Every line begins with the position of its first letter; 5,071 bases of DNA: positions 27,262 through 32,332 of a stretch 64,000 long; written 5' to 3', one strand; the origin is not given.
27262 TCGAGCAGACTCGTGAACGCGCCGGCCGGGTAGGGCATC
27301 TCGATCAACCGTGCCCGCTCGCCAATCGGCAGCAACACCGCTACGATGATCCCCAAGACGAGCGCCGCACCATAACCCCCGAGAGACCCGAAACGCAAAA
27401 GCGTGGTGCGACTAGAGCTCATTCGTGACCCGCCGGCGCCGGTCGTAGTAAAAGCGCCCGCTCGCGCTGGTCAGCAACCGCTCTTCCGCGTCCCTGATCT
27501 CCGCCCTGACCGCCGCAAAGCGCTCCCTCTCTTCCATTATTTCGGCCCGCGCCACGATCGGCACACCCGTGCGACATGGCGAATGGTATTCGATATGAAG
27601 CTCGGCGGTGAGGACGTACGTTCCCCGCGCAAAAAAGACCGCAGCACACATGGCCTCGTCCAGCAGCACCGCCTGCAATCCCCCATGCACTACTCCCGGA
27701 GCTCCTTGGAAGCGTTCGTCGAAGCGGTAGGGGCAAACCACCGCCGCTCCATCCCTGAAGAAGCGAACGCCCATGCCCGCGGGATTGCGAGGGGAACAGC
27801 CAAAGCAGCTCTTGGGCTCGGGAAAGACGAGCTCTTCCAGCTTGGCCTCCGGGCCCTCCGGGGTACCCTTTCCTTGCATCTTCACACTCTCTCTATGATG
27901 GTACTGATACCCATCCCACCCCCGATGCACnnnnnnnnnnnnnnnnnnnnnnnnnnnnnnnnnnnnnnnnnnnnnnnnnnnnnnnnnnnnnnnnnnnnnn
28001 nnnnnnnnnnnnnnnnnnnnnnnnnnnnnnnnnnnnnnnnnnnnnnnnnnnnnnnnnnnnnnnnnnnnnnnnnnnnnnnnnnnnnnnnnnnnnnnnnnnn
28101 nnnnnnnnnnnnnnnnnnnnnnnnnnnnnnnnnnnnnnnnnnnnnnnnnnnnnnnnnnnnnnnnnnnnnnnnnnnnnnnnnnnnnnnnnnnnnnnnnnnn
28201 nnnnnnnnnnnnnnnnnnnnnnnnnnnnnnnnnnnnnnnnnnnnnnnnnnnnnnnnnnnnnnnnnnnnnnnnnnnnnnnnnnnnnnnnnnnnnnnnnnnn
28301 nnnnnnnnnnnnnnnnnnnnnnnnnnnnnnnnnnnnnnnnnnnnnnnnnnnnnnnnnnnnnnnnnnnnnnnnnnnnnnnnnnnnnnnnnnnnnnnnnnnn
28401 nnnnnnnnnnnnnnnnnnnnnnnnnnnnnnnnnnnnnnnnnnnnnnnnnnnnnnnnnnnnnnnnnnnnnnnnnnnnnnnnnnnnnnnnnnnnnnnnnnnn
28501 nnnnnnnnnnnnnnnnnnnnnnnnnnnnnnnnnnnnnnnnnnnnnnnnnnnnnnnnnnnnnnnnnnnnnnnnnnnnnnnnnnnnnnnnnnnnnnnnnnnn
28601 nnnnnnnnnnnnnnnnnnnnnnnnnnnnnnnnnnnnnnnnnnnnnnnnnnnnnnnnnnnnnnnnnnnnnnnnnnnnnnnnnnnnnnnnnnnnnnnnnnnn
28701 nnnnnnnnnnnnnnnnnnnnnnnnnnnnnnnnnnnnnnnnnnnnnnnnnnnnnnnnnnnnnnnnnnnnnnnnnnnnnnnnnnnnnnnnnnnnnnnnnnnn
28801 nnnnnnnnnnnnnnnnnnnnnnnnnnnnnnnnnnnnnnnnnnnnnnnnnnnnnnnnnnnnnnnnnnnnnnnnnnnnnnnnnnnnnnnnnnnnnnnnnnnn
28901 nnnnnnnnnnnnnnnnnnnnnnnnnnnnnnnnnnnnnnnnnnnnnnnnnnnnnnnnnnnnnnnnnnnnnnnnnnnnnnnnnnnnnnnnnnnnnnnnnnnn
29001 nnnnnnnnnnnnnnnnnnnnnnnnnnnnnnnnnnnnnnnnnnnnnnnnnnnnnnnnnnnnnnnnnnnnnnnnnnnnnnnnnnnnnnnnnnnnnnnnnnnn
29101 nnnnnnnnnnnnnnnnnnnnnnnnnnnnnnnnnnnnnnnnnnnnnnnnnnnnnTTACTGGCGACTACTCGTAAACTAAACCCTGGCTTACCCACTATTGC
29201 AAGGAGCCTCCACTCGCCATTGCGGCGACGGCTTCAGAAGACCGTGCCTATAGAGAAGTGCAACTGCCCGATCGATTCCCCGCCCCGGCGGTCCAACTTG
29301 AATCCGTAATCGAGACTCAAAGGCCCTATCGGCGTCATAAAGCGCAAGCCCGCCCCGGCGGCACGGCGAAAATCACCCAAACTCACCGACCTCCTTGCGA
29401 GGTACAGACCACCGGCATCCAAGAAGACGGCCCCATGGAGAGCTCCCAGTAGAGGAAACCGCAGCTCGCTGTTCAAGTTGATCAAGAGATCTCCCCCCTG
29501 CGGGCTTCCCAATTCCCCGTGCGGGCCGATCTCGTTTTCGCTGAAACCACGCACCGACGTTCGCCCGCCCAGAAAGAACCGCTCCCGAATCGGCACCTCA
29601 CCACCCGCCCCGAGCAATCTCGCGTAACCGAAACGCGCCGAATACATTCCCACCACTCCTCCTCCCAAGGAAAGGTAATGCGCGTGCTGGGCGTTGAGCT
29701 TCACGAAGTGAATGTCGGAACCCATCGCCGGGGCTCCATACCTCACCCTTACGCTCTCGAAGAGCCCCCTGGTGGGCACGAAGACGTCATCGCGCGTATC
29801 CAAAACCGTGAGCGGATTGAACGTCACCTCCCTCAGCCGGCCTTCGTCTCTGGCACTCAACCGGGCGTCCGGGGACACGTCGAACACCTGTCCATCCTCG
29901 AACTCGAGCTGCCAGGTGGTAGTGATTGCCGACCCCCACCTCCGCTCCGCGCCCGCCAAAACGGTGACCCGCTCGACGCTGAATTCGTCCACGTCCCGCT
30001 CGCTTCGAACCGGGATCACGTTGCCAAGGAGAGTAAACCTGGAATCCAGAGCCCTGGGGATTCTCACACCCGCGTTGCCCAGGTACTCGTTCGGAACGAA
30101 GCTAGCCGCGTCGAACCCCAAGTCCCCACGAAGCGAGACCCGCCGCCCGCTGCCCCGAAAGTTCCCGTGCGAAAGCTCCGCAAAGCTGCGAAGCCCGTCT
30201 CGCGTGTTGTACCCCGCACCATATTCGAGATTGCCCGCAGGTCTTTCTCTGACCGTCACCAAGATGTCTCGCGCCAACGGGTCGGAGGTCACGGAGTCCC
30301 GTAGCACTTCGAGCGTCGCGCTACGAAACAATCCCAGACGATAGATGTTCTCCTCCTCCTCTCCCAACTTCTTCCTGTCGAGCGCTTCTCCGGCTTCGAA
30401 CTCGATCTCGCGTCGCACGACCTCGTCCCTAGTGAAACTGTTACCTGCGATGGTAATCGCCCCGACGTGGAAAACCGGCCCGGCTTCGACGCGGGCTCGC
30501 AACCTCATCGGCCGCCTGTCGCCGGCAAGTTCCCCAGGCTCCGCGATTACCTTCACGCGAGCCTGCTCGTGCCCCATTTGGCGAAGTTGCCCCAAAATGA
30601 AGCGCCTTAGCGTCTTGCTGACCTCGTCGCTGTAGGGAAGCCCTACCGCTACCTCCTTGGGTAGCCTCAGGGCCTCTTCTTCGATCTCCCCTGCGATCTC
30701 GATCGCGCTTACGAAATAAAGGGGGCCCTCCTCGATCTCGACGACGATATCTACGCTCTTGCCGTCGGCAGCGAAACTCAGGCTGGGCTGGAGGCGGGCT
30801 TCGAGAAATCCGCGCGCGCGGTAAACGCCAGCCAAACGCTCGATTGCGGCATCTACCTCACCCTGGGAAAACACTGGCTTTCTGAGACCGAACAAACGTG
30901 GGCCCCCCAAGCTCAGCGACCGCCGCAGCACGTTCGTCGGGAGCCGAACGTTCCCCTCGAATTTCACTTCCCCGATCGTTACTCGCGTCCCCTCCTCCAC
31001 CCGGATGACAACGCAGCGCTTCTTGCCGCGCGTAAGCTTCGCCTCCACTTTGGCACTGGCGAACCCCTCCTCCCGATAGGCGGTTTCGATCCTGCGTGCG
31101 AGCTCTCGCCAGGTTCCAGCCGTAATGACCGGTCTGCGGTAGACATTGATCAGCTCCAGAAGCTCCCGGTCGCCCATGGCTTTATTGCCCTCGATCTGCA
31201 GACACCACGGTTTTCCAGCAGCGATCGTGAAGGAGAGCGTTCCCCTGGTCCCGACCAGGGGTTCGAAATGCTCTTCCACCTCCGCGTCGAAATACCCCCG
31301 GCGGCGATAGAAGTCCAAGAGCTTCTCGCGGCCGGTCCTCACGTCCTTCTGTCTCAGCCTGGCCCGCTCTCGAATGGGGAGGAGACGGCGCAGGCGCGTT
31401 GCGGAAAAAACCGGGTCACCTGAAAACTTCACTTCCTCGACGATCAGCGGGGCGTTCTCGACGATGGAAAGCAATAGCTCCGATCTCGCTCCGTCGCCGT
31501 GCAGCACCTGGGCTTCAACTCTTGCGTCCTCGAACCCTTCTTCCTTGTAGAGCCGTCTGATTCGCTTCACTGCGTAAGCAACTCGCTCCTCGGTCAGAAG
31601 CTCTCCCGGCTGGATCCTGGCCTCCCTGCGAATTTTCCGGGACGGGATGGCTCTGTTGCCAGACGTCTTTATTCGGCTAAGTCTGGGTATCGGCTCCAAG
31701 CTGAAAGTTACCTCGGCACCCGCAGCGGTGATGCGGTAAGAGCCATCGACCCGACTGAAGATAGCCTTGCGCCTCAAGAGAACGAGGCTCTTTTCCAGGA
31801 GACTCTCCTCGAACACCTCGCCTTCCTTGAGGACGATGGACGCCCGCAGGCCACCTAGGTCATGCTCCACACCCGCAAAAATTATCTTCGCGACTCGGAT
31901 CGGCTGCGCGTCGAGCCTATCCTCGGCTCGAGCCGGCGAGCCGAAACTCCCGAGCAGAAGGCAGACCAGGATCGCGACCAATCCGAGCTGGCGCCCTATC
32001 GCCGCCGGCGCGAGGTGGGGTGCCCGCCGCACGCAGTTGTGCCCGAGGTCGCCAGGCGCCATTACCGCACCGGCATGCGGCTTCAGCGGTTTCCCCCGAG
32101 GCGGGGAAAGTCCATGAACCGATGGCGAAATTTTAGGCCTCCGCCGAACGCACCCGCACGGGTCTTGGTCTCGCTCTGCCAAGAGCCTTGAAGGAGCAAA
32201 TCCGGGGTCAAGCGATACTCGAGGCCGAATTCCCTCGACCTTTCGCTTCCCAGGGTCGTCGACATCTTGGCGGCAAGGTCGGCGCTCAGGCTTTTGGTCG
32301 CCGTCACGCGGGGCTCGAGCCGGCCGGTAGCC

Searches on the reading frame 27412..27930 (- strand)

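Call 33: search_protein_families(library=pfam, proteins=[window:27412-27930:-], max_evalue=0.001)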
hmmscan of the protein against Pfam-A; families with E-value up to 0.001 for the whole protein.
window:27412-27930:- (172 aa): 2 families
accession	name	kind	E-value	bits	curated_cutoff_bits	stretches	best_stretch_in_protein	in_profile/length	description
PF03061.28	4HBT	-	5.2e-13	49.6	20.6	1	79-152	2-77/79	Thioesterase superfamily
PF13622.12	4HBT_3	-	1e-06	29.3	24.3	1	79-155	9-77/83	Acyl-CoA thioesterase N-terminal domain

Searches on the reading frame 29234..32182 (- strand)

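Call 35: search_protein_families(library=pfam, proteins=[window:29234-32182:-], max_evalue=0.001)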
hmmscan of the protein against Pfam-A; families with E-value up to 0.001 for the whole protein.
window:29234-32182:- (982 aa): 4 families
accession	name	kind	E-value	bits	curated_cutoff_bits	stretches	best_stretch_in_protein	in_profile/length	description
PF07244.20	POTRA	-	1.6e-61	205.4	21.3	5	248-320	3-76/79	Surface antigen variable number repeat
PF01103.29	Omp85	-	1.6e-50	172.9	24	1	674-982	1-325/325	Omp85 superfamily domain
PF08479.16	POTRA_2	-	5.8e-13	48.9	24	0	329-398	7-76/76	POTRA domain, ShlB-type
PF25280.1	POTRA2_Toc75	-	0.0009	19.8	27.5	0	349-398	63-111/112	Toc75-like, second POTRA domain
